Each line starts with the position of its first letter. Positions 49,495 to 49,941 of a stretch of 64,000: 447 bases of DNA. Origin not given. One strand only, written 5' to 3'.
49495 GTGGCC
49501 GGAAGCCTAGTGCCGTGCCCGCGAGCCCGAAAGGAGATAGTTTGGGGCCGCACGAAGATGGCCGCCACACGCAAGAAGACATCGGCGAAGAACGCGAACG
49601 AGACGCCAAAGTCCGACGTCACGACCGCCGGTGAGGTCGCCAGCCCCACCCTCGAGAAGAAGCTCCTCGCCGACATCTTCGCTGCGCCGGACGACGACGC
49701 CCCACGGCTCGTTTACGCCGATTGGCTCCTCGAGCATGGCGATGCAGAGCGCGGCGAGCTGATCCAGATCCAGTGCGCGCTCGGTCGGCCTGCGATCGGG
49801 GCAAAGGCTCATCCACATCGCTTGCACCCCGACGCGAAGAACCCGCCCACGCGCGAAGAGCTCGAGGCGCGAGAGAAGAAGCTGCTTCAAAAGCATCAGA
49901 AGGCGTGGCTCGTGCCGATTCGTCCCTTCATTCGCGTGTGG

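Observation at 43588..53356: Dense cluster of WGR / TIGR02996 / LRR paralogs interleaved with FHA proteins and a cNMP-regulated Ser/Thr kinase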

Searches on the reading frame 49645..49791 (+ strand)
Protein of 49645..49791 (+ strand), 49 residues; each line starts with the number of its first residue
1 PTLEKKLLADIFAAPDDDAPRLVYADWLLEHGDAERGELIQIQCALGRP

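Call 41: search_protein_representatives(alignment_id=A1)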
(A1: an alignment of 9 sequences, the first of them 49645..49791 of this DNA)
Query: 9 sequences, 49 profile positions. Proteins with E-value up to 0.001 (for the whole library): 30946; up to 1e-10: 5882; up to 1e-30: 5. The best 150 are listed.
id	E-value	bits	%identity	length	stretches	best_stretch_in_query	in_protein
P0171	1.9e-47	174.6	-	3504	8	6-46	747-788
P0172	1.9e-42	158.6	-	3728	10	9-34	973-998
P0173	5.5e-38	144.3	-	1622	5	2-37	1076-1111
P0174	1.4e-37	142.9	-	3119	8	9-40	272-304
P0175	4.7e-31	122.1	-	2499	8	7-34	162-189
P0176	8.7e-30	118.0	-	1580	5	6-43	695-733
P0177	8.9e-29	114.8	-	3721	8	5-40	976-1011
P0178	2.5e-25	103.8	-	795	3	3-47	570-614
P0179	1.2e-23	98.4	-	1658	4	3-36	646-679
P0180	1.2e-23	98.3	-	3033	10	12-37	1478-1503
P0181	5.4e-23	96.3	-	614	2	5-44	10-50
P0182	9.0e-23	95.6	-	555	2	3-44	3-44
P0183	1.4e-22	95.0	-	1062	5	20-40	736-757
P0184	3.6e-22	93.6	-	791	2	2-44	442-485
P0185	3.8e-22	93.5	-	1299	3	11-37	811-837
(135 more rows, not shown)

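Call 45: search_protein_families(library=pfam, alignment_id=A3, max_evalue=0.001)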
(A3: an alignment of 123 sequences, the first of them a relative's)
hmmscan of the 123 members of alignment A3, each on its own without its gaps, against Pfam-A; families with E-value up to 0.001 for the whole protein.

A. member 1, P0178 (795 aa): 0 families

B. families by the number of members that match (of 123 scanned): 18 families
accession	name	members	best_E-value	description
PF13516.12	LRR_6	55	1.2e-38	Leucine Rich repeat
PF12799.13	LRR_4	40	2.8e-24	Leucine Rich repeats (2 copies)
PF00560.39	LRR_1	32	2e-16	Leucine Rich Repeat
PF13855.12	LRR_8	22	2.5e-20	Leucine rich repeat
PF24758.1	LRR_At5g56370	16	3.9e-11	FBD-associated F-box protein At5g56370, LRR repeats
PF23598.1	LRR_14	4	5.4e-07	Leucine-rich repeat region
PF14580.12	LRR_9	2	5.7e-11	Leucine-rich repeat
PF25174.1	Beta-prop_THOC3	2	4.7e-08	THOC3 beta-propeller domain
PF13429.12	TPR_15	2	6.2e-06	Tetratricopeptide repeat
PF05157.20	MshEN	1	4.2e-22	MshEN domain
PF00437.27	T2SSE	1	4.1e-06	Type II/IV secretion system protein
PF24817.1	WD40_WDHD1_1st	1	5.5e-06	WDHD1 first WD40 domain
PF00400.38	WD40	1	1.5e-05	WD domain, G-beta repeat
PF07676.18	PD40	1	9.2e-05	WD40-like Beta Propeller Repeat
PF05235.19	CHAD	1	9.3e-05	CHAD domain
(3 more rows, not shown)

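Call 61: find_related_loci(query=A5, collection=metagenome_contigs, flank=10000)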
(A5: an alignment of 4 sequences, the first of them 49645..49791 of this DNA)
Query A5 (49 aa) in metagenome_contigs; peptide patterns used: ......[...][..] (x = any residue, [..] = any of these).
600 stretches matched a pattern (row limit reached: there are more); 468 encode a relative of the query (tblastn E <= 1e-3); the best 80 are kept; 80 distinct loci.
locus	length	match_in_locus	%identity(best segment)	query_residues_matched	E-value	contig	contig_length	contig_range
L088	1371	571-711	73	2-49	6e-19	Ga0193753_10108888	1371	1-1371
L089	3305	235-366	73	4-48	5e-16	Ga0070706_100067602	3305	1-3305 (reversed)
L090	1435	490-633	65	1-48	7e-16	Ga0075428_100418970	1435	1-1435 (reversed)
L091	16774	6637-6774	63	4-49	7e-16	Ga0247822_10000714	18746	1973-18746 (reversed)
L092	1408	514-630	75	7-46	8e-15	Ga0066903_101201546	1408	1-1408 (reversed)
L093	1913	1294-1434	57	2-48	1e-14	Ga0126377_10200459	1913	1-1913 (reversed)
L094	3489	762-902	62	1-46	9e-15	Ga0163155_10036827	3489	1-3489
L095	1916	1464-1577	71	11-48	8e-15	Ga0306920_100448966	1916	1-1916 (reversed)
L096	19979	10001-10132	61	4-47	9e-15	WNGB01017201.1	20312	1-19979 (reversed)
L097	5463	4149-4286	61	2-47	1e-14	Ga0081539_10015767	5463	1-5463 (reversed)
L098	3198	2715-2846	59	5-48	9e-15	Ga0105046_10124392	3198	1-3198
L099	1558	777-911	62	2-46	1e-14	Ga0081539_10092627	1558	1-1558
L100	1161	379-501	66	7-47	1e-14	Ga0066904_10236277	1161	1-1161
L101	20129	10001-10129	66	4-47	2e-14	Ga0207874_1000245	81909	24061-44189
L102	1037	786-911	64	7-48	3e-14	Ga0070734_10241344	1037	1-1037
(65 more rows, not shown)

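Call 80: search_solved_structures(query=A1, max_evalue=10, show_alignments=2)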
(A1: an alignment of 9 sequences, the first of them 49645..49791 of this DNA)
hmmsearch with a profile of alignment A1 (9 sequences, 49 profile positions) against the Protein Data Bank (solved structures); distinct sequences matched with E-value up to 10: 2.
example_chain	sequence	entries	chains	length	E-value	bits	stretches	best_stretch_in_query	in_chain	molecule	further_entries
6j7j_A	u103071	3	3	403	0.029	17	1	8-31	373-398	Pseudomonas aeruginosa Earp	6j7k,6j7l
2ckd_A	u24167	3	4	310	0.74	12.5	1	18-32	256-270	PUTATIVE S-ADENOSYL-L-METHIONINE-DEPENDENT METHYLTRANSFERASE ML2640 | HYPOTHETICAL PROTEIN ML2640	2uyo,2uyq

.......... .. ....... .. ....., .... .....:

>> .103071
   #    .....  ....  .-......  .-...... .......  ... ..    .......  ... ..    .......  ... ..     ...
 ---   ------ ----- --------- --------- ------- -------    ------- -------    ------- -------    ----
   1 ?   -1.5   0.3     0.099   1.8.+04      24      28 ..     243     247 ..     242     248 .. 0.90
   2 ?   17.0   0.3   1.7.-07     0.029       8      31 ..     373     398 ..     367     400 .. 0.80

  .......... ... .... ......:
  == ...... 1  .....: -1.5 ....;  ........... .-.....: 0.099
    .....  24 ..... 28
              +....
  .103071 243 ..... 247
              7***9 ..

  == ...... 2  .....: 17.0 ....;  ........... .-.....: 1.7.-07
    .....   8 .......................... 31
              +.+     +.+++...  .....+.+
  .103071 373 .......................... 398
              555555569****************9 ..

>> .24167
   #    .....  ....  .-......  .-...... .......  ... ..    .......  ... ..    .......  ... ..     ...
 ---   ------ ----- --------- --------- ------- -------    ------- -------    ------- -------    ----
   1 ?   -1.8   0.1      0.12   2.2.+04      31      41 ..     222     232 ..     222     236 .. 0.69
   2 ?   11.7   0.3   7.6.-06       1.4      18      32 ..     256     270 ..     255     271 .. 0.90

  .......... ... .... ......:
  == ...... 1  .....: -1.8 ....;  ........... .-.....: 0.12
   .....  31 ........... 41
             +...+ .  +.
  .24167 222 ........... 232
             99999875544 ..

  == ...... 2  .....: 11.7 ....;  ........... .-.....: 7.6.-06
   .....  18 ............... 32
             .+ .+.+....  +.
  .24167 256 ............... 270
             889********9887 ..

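Call 87: search_protein_families(library=pfam, proteins=[P0173, P0176, P0178, P0179, P0183, P0185], max_evalue=0.001)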
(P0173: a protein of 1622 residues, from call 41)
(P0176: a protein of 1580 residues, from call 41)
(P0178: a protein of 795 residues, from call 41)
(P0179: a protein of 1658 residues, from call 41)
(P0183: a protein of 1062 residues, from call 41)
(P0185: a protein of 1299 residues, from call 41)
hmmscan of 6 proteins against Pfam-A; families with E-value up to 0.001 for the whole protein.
P0173 (1622 aa): 1 family
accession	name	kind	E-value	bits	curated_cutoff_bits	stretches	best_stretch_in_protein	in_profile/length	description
PF06414.18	Zeta_toxin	-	3.5e-06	27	22.3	0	1406-1506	92-189/199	Zeta toxin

P0176 (1580 aa): 1 family
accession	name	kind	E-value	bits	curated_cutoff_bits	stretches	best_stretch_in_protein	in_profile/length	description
PF13563.12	2_5_RNA_ligase2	-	0.00016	22.2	27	1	335-429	23-117/152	2'-5' RNA ligase superfamily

P0178 (795 aa): 0 families

P0179 (1658 aa): 1 family
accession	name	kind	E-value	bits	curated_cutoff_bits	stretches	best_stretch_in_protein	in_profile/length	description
PF06074.18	Portal_Mu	-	2.6e-30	106.3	23.9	1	75-455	4-332/336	Portal protein of Mu bacteriophage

P0183 (1062 aa): 0 families

P0185 (1299 aa): 0 families

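Call 89: find_related_loci(query=A5, collection=viral_contigs, flank=10000)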
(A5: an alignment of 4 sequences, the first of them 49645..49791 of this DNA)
Query A5 (49 aa) in viral_contigs; peptide patterns used: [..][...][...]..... (x = any residue, [..] = any of these).
31 stretches matched a pattern; 29 encode a relative of the query (tblastn E <= 1e-3); 27 distinct loci.
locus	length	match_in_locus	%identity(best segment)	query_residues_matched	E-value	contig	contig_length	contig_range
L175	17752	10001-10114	63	11-48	6e-15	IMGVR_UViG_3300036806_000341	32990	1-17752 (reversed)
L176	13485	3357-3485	58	4-46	3e-14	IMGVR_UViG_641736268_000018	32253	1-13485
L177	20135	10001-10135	62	4-48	7e-14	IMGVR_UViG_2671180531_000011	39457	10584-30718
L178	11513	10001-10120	60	7-46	2e-13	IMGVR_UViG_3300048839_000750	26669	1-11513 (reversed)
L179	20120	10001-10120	65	7-46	1e-13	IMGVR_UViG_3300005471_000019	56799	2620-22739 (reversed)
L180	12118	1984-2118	56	4-48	1e-13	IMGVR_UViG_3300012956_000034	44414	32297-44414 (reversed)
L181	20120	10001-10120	65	4-43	2e-13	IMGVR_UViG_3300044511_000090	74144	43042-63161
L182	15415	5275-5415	60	2-48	2e-13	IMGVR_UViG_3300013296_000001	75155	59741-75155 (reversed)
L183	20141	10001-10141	57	2-48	8e-13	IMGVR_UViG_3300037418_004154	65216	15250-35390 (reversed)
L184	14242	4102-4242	57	2-48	9e-13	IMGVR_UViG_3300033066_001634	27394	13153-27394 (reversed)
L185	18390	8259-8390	61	6-48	3e-12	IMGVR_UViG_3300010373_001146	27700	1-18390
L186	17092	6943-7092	52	2-48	8e-12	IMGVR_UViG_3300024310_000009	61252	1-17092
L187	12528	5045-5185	55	2-48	2e-11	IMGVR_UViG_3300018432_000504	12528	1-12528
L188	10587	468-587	60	7-46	1e-11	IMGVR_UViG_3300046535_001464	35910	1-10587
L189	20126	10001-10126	57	7-48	7e-11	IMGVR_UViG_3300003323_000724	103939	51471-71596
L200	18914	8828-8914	59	4-32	2e-5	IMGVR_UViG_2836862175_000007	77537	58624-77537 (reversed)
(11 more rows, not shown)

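Call 92: search_protein_families(library=phrogs, proteins=[L200:5035-5790:+, L200:5705-7240:+, L200:10949-12367:+, L200:12434-13954:+, L200:1-2724:+, L200:3468-4409:+, L200:8813-9568:+, L200:15649-16434:+], max_evalue=0.001)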
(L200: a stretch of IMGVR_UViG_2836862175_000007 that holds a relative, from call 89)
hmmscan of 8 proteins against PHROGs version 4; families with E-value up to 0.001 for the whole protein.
L200:5035-5790:+ (251 aa): 4 families
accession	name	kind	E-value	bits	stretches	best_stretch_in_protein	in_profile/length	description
phrog_51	-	head and packaging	1e-34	121.4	1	1-213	87-223/261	terminase small subunit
phrog_17390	-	unknown function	3.6e-12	46.9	1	1-52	1-52/69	-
phrog_641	-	head and packaging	3.9e-08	35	1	1-55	1-55/162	terminase small subunit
phrog_2606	-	head and packaging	7.2e-08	33.1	0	2-89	88-174/310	terminase small subunit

L200:5705-7240:+ (511 aa): 3 families
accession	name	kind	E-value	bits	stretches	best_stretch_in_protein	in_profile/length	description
phrog_38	-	head and packaging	9.9e-77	260.2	1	34-509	275-706/760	terminase large subunit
phrog_14112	-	unknown function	1.9e-11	44.9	1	72-197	106-234/247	-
phrog_4758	-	head and packaging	0.00039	20.8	1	75-232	64-217/243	terminase large subunit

L200:10949-12367:+ (472 aa): 1 family
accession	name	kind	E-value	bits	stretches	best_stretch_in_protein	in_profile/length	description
phrog_31116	-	unknown function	0.00032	21.7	0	12-140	15-141/168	-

L200:12434-13954:+ (506 aa): 0 families

L200:1-2724:+ (907 aa): 13 families
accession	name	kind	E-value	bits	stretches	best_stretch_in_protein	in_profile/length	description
phrog_864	-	DNA, RNA and nucleotide metabolism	2.1e-71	242.7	1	534-873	286-621/1064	DNA primase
phrog_6088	-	DNA, RNA and nucleotide metabolism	3e-61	208.8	1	434-836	358-725/772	DNA primase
phrog_1829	-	DNA, RNA and nucleotide metabolism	5.3e-60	204.4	1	536-878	428-756/772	DNA primase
phrog_1156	-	DNA, RNA and nucleotide metabolism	1.7e-54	186.6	1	426-879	380-827/855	DNA primase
phrog_2478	-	DNA, RNA and nucleotide metabolism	1.2e-40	140.4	1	542-876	512-839/854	DNA polymerase/primase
phrog_7601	-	unknown function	1.1e-34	121.2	1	606-861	8-259/289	-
phrog_16950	-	DNA, RNA and nucleotide metabolism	4.4e-22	78.8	1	539-859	482-815/843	DNA primase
phrog_1883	-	DNA, RNA and nucleotide metabolism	3.3e-18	66.4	1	587-837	460-713/756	DNA helicase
phrog_2249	-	DNA, RNA and nucleotide metabolism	2.6e-14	53.8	1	587-757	512-661/802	DNA primase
phrog_16213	-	DNA, RNA and nucleotide metabolism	1.1e-09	38.2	1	538-794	315-568/732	DNA primase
phrog_21866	-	DNA, RNA and nucleotide metabolism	2e-05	25.1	1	72-191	56-169/538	primase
phrog_4210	-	DNA, RNA and nucleotide metabolism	2.2e-05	23.5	1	598-737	156-298/1304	DNA polymerase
phrog_12939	-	DNA, RNA and nucleotide metabolism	8.6e-05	23.4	1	587-713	182-309/368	DNA primase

L200:3468-4409:+ (313 aa): 3 families
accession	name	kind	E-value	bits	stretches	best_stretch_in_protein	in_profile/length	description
phrog_21315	-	unknown function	1.4e-09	38.4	1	47-190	16-157/415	-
phrog_11138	-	unknown function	0.00039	21.8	0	146-183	93-130/142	-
phrog_836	-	transcription regulation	0.00041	21.5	0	135-186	71-122/133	late transcriptional activator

L200:8813-9568:+ (251 aa): 1 family
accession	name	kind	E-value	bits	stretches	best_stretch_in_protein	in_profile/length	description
phrog_18306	-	unknown function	9.1e-132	439.1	1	1-251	1-242/242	-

L200:15649-16434:+ (261 aa): 1 family
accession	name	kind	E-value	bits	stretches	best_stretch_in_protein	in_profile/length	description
phrog_18306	-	unknown function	2.5e-07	31.7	1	1-34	1-34/242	-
